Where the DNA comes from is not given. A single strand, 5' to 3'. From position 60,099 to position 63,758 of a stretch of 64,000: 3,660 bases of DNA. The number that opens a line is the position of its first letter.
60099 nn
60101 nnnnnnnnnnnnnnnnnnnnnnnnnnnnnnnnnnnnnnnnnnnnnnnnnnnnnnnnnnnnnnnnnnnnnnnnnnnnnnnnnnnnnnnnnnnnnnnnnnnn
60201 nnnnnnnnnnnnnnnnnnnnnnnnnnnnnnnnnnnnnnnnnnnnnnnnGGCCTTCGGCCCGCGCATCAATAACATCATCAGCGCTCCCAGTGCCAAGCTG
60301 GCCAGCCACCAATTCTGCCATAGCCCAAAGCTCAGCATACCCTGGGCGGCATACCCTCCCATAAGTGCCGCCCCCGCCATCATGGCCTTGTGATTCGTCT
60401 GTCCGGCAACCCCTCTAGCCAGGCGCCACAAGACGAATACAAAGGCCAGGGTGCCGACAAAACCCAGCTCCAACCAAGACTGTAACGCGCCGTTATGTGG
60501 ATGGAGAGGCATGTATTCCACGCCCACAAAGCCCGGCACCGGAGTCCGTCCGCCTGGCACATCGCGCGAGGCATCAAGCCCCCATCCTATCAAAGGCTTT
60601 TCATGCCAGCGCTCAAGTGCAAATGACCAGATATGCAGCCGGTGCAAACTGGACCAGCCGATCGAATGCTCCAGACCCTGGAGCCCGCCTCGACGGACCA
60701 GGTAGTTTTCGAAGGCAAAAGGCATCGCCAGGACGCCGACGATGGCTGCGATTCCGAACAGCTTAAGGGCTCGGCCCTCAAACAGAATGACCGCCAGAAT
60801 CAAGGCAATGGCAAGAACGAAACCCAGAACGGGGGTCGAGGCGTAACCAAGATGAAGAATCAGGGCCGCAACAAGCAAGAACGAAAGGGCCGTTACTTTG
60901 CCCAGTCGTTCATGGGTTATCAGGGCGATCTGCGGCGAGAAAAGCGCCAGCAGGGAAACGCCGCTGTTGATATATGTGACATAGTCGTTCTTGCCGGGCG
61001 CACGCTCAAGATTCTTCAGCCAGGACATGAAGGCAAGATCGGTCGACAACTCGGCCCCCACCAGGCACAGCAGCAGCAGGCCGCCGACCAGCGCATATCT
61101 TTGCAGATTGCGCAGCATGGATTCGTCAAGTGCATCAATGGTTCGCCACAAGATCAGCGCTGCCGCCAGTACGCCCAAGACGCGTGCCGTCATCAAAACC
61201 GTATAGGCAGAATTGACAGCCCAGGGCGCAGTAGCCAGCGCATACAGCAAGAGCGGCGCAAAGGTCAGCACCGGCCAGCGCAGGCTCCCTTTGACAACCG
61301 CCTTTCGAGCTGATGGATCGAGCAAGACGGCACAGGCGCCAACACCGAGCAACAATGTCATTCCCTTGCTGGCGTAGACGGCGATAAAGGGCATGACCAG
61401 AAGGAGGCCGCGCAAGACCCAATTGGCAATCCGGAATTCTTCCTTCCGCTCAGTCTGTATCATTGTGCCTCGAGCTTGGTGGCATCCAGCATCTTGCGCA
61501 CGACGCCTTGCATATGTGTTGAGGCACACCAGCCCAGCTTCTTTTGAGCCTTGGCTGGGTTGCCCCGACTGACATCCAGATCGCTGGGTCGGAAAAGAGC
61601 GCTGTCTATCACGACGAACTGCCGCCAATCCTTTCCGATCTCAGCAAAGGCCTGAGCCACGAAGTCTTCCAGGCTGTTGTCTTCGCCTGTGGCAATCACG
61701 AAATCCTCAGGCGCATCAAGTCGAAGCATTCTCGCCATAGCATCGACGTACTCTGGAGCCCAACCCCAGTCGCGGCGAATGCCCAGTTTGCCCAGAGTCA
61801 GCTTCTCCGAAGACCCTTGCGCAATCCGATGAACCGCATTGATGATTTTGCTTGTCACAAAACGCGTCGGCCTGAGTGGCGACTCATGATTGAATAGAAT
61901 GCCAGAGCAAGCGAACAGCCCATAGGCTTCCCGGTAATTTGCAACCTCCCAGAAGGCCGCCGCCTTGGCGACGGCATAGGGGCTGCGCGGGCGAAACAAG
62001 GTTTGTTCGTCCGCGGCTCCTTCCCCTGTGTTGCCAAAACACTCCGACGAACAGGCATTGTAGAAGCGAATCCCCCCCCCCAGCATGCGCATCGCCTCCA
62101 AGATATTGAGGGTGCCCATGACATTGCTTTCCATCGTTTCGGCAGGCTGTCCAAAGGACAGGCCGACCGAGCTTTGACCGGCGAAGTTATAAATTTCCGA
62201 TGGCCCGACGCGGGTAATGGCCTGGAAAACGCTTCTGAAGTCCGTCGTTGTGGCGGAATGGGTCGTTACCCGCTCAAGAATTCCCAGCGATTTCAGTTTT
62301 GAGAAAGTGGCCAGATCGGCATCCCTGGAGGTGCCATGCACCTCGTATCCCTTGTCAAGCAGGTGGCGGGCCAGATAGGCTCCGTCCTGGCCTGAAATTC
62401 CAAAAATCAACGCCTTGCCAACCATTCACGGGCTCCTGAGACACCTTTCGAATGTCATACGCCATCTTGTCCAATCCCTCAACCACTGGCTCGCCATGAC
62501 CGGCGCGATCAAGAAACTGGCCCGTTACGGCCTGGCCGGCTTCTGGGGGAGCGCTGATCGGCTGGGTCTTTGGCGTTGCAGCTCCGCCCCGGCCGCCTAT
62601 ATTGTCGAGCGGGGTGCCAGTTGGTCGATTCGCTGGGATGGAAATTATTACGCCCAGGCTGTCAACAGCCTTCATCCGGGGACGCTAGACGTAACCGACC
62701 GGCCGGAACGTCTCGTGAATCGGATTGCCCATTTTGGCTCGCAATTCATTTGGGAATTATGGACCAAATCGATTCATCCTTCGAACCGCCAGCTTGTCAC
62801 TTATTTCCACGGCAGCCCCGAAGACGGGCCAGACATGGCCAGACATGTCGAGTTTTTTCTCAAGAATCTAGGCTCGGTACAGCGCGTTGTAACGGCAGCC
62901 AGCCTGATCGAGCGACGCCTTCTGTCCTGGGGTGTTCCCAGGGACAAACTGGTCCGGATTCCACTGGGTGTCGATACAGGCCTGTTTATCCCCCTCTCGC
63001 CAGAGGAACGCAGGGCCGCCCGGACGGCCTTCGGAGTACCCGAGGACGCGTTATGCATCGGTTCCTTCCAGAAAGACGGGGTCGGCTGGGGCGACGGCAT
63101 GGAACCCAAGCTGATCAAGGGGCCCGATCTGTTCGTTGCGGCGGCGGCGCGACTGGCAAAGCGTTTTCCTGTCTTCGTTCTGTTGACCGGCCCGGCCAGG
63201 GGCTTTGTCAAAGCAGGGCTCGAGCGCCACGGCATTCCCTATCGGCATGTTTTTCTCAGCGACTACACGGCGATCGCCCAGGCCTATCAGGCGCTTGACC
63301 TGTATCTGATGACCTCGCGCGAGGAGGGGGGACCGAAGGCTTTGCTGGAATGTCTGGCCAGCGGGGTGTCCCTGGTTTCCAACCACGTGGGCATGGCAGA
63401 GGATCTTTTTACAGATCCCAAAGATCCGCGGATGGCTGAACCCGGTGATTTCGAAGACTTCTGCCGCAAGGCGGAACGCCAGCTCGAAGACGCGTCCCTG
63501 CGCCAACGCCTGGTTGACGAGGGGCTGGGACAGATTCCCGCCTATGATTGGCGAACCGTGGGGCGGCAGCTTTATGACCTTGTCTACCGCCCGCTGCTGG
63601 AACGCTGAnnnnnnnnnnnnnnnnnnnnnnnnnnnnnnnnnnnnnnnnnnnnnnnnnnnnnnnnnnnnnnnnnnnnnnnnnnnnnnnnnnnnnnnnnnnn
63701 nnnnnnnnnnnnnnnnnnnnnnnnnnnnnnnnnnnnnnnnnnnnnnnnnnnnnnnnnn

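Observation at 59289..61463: O-antigen-ligase-family protein fused in frame to a SAM methyltransferase domain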

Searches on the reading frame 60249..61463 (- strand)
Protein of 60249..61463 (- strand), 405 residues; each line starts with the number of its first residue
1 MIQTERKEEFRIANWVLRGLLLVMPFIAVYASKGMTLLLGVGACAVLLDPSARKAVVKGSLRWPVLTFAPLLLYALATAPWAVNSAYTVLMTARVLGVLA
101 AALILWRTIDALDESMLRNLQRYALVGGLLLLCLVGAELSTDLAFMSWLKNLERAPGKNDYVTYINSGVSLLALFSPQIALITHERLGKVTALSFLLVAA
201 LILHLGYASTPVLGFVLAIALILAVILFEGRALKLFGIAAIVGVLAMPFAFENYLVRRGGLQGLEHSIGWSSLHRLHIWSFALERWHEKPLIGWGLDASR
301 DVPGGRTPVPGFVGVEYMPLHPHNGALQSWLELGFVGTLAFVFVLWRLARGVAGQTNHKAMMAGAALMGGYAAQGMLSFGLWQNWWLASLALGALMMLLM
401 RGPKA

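Call 48: search_protein_families(library=ncbifam, proteins=[window:60249-61463:-], max_evalue=0.000001)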
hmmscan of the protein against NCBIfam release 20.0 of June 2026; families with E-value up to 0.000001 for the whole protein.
window:60249-61463:- (405 aa): 0 families

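Call 53: find_homologous_proteins(query=window:60249-61463:-, max_evalue=1e-10)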
Query window:60249-61463:- (405 aa): 40 proteins with E <= 1e-10 among 8000 candidates.
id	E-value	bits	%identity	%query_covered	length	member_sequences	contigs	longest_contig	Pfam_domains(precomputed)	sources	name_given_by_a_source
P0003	4.5e-246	835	100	96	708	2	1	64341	PF13489.13,PF13649.13,PF08241.19,PF08242.19,PF04932.21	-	-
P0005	1.5e-144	500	59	98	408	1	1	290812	PF04932.21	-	-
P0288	4.6e-118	413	52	95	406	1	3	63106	PF04932.21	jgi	-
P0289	9.1e-108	379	49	98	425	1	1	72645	PF04932.21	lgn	-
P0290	5.6e-40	156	30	97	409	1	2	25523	PF04932.21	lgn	-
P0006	6.6e-37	146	33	92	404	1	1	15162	PF04932.21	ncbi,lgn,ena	-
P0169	9.5e-37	145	36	81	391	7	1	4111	PF04932.21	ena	-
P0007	6.5e-36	143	33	92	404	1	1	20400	PF04932.21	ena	-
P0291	3.2e-29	121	29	94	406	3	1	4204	PF04932.21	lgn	-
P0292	2.4e-27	114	33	79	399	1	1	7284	PF04932.21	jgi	jgi:O-antigen ligase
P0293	5.7e-26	110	31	73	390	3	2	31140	PF04932.21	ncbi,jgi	jgi:O-antigen ligase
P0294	6.1e-25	106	29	92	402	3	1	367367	PF04932.21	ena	-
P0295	7.6e-24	103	38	45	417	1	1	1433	PF04932.21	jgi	jgi:exopolysaccharide production protein ExoQ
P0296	1.0e-22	99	35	46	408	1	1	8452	PF04932.21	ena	-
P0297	4.1e-22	97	40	43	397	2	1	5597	PF04932.21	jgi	jgi:O-antigen ligase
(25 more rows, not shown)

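Call 54: find_encoding_contigs(protein=P0288, flank=7000, max_places=2)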
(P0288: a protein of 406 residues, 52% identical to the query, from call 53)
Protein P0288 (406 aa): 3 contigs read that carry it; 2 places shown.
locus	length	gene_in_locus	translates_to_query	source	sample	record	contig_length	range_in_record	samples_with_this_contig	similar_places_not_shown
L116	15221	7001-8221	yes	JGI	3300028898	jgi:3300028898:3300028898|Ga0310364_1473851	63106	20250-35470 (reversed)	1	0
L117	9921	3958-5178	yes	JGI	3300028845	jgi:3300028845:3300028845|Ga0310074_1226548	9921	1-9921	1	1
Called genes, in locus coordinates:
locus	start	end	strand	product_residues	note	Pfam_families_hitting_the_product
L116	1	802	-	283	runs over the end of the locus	PF00535:Glycos_transf_2, PF10111:Glyco_tranf_2_2, PF13641:Glyco_tranf_2_3, PF13632:Glyco_trans_2_3 (faint)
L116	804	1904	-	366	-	PF00534:Glycos_transf_1, PF13692:Glyco_trans_1_4, PF13524:Glyco_trans_1_2 (weak)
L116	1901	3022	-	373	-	PF00534:Glycos_transf_1, PF13692:Glyco_trans_1_4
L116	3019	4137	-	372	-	PF13439:Glyco_transf_4 (faint), PF00534:Glycos_transf_1, PF13692:Glyco_trans_1_4, PF13524:Glyco_trans_1_2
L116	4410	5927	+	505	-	PF02310:B12-binding, PF04055:Radical_SAM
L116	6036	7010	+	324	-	PF01370:Epimerase, PF16363:GDP_Man_Dehyd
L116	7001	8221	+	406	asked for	PF04932:Wzy_C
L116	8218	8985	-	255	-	PF05175:MTS (faint), PF13489:Methyltransf_23, PF07021:MetW, PF13847:Methyltransf_31, PF08241:Methyltransf_11, PF08242:Methyltransf_12, PF13649:Methyltransf_25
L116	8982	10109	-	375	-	PF13439:Glyco_transf_4, PF13579:Glyco_trans_4_4, PF20706:GT4-conflict (weak), PF00534:Glycos_transf_1, PF13692:Glyco_trans_1_4, PF13524:Glyco_trans_1_2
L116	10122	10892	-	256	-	PF05050:Methyltransf_21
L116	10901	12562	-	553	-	PF02366:PMT, PF13231:PMT_2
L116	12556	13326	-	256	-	PF13489:Methyltransf_23, PF08241:Methyltransf_11, PF13649:Methyltransf_25, PF08242:Methyltransf_12 (weak), PF13847:Methyltransf_31 (weak)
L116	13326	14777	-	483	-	PF13489:Methyltransf_23, PF07021:MetW, PF08241:Methyltransf_11, PF08242:Methyltransf_12, PF13649:Methyltransf_25, PF13847:Methyltransf_31, PF00535:Glycos_transf_2, PF13641:Glyco_tranf_2_3, +1 more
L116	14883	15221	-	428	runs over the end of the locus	PF16254:DUF4910, PF09940:DUF2172, PF16221:HTH_47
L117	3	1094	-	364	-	?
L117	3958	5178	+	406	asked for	PF04932:Wzy_C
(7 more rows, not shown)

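Call 55: find_encoding_contigs(protein=P0289, flank=7000, max_places=2)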
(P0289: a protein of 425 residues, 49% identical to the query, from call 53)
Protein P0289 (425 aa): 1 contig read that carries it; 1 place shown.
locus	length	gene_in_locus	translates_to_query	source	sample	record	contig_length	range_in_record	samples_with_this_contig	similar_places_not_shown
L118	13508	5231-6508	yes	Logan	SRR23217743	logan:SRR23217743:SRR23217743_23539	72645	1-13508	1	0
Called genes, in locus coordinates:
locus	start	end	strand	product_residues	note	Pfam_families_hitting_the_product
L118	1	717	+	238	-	?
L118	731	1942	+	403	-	-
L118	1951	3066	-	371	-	PF13524:Glyco_trans_1_2 (weak), PF00534:Glycos_transf_1, PF13692:Glyco_trans_1_4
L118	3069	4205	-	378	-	PF13439:Glyco_transf_4 (faint), PF00534:Glycos_transf_1, PF13692:Glyco_trans_1_4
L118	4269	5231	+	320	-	PF01370:Epimerase, PF16363:GDP_Man_Dehyd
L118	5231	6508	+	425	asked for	PF04932:Wzy_C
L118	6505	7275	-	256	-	PF13489:Methyltransf_23, PF02353:CMAS (weak), PF05175:MTS (weak), PF13847:Methyltransf_31, PF08241:Methyltransf_11, PF08242:Methyltransf_12, PF13649:Methyltransf_25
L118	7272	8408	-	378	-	PF13439:Glyco_transf_4, PF13579:Glyco_trans_4_4, PF20706:GT4-conflict (weak), PF00534:Glycos_transf_1, PF13692:Glyco_trans_1_4, PF13524:Glyco_trans_1_2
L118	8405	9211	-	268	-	PF05050:Methyltransf_21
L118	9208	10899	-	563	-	PF13231:PMT_2, PF02366:PMT (weak)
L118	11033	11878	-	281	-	PF05050:Methyltransf_21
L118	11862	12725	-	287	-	PF13489:Methyltransf_23, PF08241:Methyltransf_11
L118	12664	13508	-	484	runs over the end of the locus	PF13489:Methyltransf_23, PF13641:Glyco_tranf_2_3, PF00535:Glycos_transf_2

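Call 72: list_cluster_members(proteins=[P0004, P0288, P0289, P0145, P0024, P0144])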
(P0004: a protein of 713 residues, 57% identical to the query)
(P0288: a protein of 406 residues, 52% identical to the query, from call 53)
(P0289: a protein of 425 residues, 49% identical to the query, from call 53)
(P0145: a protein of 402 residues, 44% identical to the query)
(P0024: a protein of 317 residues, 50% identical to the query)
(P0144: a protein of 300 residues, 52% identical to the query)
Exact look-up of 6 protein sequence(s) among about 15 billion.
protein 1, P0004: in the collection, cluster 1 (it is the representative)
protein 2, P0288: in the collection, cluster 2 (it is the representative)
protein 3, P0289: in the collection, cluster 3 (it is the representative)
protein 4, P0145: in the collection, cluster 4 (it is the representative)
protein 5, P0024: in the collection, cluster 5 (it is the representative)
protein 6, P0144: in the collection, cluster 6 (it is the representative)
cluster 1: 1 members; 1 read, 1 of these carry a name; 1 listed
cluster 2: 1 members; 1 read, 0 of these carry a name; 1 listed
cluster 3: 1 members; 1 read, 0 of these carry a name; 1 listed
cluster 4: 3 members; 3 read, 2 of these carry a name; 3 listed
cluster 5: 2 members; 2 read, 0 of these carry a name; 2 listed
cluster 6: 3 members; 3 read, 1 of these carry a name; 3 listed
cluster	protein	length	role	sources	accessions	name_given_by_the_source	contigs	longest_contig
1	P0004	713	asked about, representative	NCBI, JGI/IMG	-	2-polyprenyl-3-methyl-5-hydroxy-6-metoxy-1,4-benzoquinol methylase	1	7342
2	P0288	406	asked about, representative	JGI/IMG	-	-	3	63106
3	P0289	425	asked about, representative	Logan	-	-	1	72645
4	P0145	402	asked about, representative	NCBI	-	-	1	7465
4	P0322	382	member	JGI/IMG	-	O-antigen ligase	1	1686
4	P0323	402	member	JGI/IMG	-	exopolysaccharide production protein ExoQ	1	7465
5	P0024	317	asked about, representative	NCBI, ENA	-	-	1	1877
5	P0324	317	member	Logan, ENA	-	-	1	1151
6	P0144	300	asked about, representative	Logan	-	-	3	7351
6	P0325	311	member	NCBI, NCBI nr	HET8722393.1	MAG TPA: class I SAM-dependent methyltransferase [Nitrospira sp.] | class I SAM-dependent methyltransferase [Nitrospira sp.]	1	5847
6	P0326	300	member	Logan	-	-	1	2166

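Call 87: search_solved_structures(query=A5, max_evalue=1, show_alignments=2)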
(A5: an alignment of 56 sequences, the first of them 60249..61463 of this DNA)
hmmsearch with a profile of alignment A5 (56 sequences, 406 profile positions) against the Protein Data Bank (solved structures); distinct sequences matched with E-value up to 1: 1.
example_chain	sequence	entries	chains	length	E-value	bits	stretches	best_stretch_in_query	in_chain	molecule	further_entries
7tpg_B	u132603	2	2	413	0.00033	22.9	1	9-347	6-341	Putative cell surface polysaccharide polymerase/ligase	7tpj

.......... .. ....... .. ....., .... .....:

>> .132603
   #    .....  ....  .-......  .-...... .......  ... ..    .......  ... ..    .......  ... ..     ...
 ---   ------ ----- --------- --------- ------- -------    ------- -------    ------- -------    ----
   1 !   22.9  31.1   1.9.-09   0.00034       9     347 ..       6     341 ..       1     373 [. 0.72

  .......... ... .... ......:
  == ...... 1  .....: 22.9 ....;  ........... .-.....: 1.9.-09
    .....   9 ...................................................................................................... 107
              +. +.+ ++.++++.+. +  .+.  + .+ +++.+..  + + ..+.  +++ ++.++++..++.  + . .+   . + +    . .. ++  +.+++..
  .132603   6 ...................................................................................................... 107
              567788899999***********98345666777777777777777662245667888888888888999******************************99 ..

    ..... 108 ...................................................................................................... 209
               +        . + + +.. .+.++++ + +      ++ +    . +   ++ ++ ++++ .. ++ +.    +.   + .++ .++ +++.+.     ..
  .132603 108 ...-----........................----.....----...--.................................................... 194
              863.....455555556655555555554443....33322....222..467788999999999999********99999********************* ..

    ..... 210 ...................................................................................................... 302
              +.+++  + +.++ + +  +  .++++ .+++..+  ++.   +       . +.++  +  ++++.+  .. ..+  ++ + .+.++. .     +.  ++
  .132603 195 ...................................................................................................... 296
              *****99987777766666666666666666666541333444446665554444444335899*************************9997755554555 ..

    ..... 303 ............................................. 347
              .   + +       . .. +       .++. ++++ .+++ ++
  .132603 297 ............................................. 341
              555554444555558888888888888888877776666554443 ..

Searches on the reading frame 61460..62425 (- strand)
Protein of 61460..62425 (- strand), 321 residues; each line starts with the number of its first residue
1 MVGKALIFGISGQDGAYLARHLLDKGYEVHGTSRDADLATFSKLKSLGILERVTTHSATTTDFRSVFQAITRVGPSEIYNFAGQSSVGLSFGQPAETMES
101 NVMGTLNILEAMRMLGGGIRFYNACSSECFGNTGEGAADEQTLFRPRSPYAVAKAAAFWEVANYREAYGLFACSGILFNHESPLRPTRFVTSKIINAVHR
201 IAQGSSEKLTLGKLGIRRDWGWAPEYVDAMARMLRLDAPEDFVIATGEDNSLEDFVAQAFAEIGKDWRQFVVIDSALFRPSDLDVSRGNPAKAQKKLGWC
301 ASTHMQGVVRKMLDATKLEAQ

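Call 10: search_protein_families(library=pfam, proteins=[window:61460-62425:-], max_evalue=0.001)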
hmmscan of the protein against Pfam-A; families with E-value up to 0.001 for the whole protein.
window:61460-62425:- (321 aa): 2 families
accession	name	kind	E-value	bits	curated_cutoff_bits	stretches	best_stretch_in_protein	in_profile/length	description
PF16363.11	GDP_Man_Dehyd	-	3.4e-105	352.6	27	1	6-312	1-332/332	GDP-mannose 4,6 dehydratase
PF01370.27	Epimerase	-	3.2e-56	190.9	20.9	1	5-245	1-240/240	NAD dependent epimerase/dehydratase family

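Call 48: search_protein_families(library=ncbifam, proteins=[window:61460-62425:-], max_evalue=0.000001)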
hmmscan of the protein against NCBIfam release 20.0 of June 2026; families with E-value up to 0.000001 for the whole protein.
window:61460-62425:- (321 aa): 8 families
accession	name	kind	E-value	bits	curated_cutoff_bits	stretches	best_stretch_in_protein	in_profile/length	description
TIGR01472.1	gmd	equivalog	1.7e-95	320.1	415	1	4-315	2-337/342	GDP-mannose 4,6-dehydratase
TIGR01181.1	dTDP_gluc_dehyt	equivalog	4.5e-22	78.6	365.1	1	6-310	3-305/321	dTDP-glucose 4,6-dehydratase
TIGR04180.1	EDH_00030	hypoth_equivalog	1.1e-19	70.6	475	1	6-300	2-293/297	NAD-dependent 4,6-dehydratase LegB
TIGR02622.1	CDP_4_6_dhtase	equivalog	1.5e-17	63.8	278.45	1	4-168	6-172/352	CDP-glucose 4,6-dehydratase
TIGR01179.1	galE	equivalog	1.6e-12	46.9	262.3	1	5-174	2-170/332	UDP-glucose 4-epimerase GalE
NF007582.0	PRK10217.1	equivalog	6.2e-08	32.1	698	1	6-198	5-209/355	dTDP-glucose 4,6-dehydratase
NF007490.0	PRK10084.1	subfamily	2.2e-07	30.2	649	0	6-230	4-243/361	dTDP-glucose 4,6-dehydratase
NF043036.1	ErythonDh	equivalog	2.9e-07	30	325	1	5-164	3-163/321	D-erythronate dehydrogenase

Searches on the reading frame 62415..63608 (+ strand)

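Call 10: search_protein_families(library=pfam, proteins=[window:62415-63608:+], max_evalue=0.001)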
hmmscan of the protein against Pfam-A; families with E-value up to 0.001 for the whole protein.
window:62415-63608:+ (397 aa): 4 families
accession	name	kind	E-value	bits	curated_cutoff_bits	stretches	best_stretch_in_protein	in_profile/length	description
PF13692.12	Glyco_trans_1_4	-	2.6e-12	47.7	27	1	234-359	14-142/142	Glycosyl transferases group 1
PF00534.26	Glycos_transf_1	-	4.2e-12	46.4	26.4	1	235-369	28-168/172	Glycosyl transferases group 1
PF13439.12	Glyco_transf_4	-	1.2e-05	25.8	28.5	1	121-188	93-168/170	Glycosyltransferase Family 4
PF13524.12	Glyco_trans_1_2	-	7.8e-05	23.1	25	1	278-371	31-126/144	Glycosyl transferase-like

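Call 48: search_protein_families(library=ncbifam, proteins=[window:62496-63608:+], max_evalue=0.000001)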
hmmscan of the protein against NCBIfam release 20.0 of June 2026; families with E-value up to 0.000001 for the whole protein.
window:62496-63608:+ (370 aa): 2 families
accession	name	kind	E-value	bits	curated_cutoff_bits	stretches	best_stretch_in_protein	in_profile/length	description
TIGR03088.1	stp2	hypoth_equivalog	2.9e-12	46.3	409.05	1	146-347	156-353/374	TIGR03088 family PEP-CTERM/XrtA system glycosyltransferase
TIGR03999.1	thiol_BshA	equivalog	1.5e-10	40.6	273.7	1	231-366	237-372/375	N-acetyl-alpha-D-glucosaminyl L-malate synthase BshA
